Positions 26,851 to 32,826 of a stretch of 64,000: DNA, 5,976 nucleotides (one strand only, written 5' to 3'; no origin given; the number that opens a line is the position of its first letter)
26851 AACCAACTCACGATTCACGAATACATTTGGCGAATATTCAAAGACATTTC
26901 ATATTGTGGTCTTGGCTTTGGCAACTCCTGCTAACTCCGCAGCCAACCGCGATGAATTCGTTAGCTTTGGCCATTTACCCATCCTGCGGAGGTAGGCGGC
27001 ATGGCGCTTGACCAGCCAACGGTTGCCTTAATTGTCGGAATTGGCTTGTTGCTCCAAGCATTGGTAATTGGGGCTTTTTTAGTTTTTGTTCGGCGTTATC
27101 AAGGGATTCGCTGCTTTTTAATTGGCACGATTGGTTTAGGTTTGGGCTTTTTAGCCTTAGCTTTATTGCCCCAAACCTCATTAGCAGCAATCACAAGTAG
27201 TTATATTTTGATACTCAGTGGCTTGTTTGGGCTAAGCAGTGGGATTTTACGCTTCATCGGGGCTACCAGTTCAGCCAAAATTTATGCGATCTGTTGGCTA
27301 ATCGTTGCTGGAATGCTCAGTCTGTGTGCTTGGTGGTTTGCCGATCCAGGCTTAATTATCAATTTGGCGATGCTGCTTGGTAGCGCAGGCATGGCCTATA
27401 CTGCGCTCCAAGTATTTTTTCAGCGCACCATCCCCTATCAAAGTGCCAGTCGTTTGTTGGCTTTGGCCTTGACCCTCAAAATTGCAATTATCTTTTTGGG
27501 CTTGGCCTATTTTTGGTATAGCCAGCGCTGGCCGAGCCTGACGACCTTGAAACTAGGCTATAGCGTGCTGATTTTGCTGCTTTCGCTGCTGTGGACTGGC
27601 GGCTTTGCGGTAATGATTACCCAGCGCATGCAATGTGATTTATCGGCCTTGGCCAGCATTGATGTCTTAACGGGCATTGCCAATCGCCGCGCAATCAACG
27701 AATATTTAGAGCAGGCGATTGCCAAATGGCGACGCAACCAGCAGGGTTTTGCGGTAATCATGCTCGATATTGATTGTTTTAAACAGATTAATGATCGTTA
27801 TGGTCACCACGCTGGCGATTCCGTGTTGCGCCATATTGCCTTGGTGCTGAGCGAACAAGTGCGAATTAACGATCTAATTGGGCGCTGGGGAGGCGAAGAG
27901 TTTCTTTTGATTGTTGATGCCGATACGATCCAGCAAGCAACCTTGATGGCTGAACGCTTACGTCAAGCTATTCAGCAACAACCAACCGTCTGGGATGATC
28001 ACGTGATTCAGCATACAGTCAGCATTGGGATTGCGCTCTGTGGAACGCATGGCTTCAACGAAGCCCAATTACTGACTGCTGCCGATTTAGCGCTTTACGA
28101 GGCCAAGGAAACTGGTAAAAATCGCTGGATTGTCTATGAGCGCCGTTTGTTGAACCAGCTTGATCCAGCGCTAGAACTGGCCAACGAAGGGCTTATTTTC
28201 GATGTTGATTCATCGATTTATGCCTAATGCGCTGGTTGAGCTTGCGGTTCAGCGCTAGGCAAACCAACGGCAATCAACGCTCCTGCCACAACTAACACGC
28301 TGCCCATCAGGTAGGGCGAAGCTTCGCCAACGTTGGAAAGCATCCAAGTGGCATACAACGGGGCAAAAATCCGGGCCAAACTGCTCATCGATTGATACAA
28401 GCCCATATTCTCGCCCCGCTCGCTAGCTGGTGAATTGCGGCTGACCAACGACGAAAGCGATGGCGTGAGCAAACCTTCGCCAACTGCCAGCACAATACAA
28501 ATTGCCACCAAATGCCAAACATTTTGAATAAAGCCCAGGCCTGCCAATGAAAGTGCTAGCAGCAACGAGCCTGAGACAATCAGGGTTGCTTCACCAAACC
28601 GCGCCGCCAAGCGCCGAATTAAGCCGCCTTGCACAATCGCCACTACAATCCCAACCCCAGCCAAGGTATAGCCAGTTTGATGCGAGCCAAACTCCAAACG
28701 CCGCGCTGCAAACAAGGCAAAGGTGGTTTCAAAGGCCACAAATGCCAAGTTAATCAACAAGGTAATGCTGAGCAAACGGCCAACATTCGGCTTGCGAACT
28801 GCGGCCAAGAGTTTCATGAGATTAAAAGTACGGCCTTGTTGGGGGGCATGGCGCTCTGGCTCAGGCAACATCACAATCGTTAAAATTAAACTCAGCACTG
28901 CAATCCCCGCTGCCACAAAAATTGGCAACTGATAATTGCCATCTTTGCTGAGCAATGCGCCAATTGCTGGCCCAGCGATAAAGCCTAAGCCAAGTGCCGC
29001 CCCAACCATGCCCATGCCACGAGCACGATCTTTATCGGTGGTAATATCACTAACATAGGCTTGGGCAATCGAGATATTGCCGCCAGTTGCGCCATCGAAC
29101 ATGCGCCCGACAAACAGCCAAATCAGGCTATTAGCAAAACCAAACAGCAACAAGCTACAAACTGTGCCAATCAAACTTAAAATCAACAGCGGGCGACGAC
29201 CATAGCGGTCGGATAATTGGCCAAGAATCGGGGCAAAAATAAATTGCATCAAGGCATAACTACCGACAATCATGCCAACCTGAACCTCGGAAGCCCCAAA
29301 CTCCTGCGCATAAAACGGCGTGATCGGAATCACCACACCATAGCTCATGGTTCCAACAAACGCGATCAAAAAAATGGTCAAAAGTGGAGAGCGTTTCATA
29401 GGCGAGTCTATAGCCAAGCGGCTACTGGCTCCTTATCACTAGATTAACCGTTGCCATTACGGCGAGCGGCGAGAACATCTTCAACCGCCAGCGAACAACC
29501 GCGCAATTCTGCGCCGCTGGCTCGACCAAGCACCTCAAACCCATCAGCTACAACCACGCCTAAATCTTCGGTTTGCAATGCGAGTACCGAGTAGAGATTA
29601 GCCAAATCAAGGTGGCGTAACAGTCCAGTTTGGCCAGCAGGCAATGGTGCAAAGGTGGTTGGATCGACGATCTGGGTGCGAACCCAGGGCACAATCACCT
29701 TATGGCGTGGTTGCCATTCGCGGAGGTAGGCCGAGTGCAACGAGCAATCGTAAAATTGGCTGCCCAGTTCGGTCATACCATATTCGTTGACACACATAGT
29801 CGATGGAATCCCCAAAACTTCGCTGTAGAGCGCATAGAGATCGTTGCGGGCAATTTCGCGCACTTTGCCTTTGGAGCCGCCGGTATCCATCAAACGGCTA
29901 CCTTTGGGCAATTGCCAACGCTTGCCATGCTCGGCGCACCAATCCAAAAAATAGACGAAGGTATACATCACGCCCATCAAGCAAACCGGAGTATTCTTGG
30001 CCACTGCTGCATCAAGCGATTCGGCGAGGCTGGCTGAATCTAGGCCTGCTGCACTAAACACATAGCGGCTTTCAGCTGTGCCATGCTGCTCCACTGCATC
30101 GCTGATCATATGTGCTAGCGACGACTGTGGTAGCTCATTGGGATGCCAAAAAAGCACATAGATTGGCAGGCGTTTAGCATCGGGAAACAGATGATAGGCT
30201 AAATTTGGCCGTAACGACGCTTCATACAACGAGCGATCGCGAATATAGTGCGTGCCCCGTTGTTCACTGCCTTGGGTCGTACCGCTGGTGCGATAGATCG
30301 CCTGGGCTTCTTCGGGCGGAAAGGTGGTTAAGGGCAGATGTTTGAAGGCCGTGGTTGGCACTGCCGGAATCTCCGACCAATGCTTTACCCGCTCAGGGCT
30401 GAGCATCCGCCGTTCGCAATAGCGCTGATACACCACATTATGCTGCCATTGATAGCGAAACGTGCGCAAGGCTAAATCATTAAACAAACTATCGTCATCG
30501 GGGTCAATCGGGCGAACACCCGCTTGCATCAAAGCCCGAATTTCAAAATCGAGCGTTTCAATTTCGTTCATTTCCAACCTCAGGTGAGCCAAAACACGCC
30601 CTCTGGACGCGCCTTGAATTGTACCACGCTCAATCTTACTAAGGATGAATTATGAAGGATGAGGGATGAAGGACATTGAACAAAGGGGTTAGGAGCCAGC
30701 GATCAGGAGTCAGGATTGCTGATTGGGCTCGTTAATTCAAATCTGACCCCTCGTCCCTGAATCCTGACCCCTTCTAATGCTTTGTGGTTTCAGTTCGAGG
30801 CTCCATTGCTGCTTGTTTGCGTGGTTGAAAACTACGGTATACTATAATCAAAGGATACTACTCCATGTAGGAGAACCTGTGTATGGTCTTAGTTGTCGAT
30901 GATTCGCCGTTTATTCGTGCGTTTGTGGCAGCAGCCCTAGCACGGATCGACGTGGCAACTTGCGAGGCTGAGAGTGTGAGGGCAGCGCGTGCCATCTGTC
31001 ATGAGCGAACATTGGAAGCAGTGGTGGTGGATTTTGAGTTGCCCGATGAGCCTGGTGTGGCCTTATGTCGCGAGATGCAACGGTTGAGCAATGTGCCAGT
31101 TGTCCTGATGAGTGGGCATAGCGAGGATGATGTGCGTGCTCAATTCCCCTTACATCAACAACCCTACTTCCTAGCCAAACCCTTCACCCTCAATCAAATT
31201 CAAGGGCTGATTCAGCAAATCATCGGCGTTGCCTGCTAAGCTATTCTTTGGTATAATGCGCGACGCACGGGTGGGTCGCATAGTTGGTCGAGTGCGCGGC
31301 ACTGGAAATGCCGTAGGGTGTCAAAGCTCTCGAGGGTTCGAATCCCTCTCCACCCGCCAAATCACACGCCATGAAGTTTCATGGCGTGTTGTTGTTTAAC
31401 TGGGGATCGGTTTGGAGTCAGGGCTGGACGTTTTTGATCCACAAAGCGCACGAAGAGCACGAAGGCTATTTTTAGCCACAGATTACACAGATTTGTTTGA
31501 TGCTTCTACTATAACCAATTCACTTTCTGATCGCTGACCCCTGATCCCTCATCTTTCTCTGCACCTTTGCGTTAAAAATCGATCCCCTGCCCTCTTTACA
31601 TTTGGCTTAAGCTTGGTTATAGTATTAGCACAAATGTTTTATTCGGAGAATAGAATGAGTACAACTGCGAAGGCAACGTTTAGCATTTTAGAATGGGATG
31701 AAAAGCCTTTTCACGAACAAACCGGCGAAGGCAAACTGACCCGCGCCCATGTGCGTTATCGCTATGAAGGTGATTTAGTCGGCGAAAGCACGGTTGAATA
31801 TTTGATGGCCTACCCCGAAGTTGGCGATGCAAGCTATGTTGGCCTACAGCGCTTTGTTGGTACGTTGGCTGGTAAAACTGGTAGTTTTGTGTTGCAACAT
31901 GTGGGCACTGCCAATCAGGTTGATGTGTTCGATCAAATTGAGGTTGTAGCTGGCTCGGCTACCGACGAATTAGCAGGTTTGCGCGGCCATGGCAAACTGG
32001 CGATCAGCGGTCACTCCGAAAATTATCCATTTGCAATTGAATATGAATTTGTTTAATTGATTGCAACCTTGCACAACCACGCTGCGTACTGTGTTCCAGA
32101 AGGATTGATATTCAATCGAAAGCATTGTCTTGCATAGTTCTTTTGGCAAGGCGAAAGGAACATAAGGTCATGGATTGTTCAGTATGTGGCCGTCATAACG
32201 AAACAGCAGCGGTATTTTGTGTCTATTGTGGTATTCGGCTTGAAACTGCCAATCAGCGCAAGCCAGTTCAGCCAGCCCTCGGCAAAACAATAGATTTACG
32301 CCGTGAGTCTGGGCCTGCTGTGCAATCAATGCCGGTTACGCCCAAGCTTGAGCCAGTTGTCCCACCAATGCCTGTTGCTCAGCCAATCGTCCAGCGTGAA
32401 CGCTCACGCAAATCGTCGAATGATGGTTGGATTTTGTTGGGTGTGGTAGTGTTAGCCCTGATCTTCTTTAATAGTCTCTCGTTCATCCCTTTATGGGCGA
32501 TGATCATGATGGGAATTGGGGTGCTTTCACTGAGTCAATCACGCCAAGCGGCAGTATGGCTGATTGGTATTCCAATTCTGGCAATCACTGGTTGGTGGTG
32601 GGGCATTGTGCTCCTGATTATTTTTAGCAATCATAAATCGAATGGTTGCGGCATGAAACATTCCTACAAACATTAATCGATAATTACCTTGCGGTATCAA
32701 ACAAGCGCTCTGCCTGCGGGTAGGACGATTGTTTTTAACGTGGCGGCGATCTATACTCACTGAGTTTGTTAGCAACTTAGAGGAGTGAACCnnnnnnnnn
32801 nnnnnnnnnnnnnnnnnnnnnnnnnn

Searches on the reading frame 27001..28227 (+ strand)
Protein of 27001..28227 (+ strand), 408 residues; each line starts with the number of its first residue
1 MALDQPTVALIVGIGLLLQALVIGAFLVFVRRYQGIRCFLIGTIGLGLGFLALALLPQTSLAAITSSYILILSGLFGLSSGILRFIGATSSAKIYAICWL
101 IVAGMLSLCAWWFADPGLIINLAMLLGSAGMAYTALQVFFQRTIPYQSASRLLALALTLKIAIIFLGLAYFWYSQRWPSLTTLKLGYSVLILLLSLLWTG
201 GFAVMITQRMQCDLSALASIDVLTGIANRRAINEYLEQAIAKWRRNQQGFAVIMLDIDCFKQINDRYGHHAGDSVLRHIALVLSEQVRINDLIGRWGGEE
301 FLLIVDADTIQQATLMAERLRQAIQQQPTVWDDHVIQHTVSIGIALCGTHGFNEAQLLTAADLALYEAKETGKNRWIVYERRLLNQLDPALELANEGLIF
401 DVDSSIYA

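Call 50: search_protein_families(library=pfam, proteins=[window:27001-28227:+], max_evalue=0.000001)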
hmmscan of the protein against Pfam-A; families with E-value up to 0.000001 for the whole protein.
window:27001-28227:+ (408 aa): 1 family
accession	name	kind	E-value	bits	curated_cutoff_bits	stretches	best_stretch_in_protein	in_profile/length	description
PF00990.26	GGDEF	-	1.8e-47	161.5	23.8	1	218-375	1-161/161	Diguanylate cyclase, GGDEF domain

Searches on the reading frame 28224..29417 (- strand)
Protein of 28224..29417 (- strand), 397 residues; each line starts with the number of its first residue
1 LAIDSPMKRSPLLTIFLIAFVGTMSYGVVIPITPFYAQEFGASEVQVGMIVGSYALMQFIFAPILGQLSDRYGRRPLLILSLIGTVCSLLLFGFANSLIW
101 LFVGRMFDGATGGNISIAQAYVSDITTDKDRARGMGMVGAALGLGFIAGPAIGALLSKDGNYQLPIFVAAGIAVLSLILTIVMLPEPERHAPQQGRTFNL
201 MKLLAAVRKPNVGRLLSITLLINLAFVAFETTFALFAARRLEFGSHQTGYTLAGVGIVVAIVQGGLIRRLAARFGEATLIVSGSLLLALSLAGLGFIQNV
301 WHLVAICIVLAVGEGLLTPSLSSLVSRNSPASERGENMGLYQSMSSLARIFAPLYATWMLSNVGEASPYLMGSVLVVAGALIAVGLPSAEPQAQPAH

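Call 41: search_protein_families(library=pfam, proteins=[window:28224-29417:-], max_evalue=0.00001)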
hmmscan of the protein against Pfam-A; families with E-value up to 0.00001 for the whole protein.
window:28224-29417:- (397 aa): 6 families
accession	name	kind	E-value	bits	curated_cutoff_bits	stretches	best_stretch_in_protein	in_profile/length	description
PF07690.21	MFS_1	-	4.3e-62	210.5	33.4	2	15-294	1-285/347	Major Facilitator Superfamily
PF12832.13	MFS_1_like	-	2.3e-21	76.7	25.2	2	8-157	210-358/373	MFS_1 like family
PF00083.30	Sugar_tr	-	1.7e-17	63.9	22.3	1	38-197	39-204/452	Sugar (and other) transporter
PF13347.12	MFS_2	-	5.9e-15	55.2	27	1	21-349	9-366/427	MFS/sugar transport protein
PF05977.19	MFS_3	-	1.2e-09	37.7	27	1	40-346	40-353/524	Transmembrane secretion effector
PF06609.19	TRI12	-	2.3e-06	26.8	23.2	1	34-184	68-217/599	Fungal trichothecene efflux pump (TRI12)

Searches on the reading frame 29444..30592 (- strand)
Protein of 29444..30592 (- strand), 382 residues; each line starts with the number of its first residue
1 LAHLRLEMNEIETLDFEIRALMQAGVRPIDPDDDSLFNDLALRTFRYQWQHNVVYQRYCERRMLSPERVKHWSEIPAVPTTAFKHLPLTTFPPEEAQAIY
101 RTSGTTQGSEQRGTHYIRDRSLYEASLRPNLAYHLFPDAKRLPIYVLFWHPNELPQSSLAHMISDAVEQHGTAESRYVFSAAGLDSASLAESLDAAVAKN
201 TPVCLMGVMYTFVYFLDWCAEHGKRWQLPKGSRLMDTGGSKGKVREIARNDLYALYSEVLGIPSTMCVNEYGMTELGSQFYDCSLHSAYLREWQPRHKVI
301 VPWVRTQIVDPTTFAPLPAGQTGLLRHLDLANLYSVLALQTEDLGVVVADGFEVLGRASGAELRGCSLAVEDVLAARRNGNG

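Call 41: search_protein_families(library=pfam, proteins=[window:29444-30592:-], max_evalue=0.00001)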
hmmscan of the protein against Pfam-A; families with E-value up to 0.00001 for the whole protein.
window:29444-30592:- (382 aa): 1 family
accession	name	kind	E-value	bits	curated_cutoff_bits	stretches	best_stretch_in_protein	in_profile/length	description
PF04443.18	LuxE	-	3.4e-22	79.3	24.9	1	33-373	34-389/391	Acyl-protein synthetase, LuxE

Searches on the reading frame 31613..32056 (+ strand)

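Call 40: search_protein_families(library=pfam, proteins=[window:31613-32056:+], max_evalue=0.001)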
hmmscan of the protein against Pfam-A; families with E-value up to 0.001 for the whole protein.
window:31613-32056:+ (147 aa): 1 family
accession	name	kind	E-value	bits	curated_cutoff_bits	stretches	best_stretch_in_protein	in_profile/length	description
PF11528.13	DUF3224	-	9.7e-37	126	25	1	19-141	1-123/126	Protein of unknown function (DUF3224)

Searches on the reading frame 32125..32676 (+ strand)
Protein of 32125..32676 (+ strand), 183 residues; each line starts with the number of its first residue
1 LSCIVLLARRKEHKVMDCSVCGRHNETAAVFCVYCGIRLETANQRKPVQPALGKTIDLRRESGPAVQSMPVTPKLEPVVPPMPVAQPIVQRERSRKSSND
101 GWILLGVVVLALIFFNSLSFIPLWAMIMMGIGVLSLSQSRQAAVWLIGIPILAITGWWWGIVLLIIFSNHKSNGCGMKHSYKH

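Call 40: search_protein_families(library=pfam, proteins=[window:32125-32676:+], max_evalue=0.001)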
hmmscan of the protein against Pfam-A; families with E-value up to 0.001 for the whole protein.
window:32125-32676:+ (183 aa): 1 family
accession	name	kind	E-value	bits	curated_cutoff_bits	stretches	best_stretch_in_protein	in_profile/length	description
PF13240.11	Zn_Ribbon_1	-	0.00034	20.7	25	1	18-36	2-20/23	zinc-ribbon domain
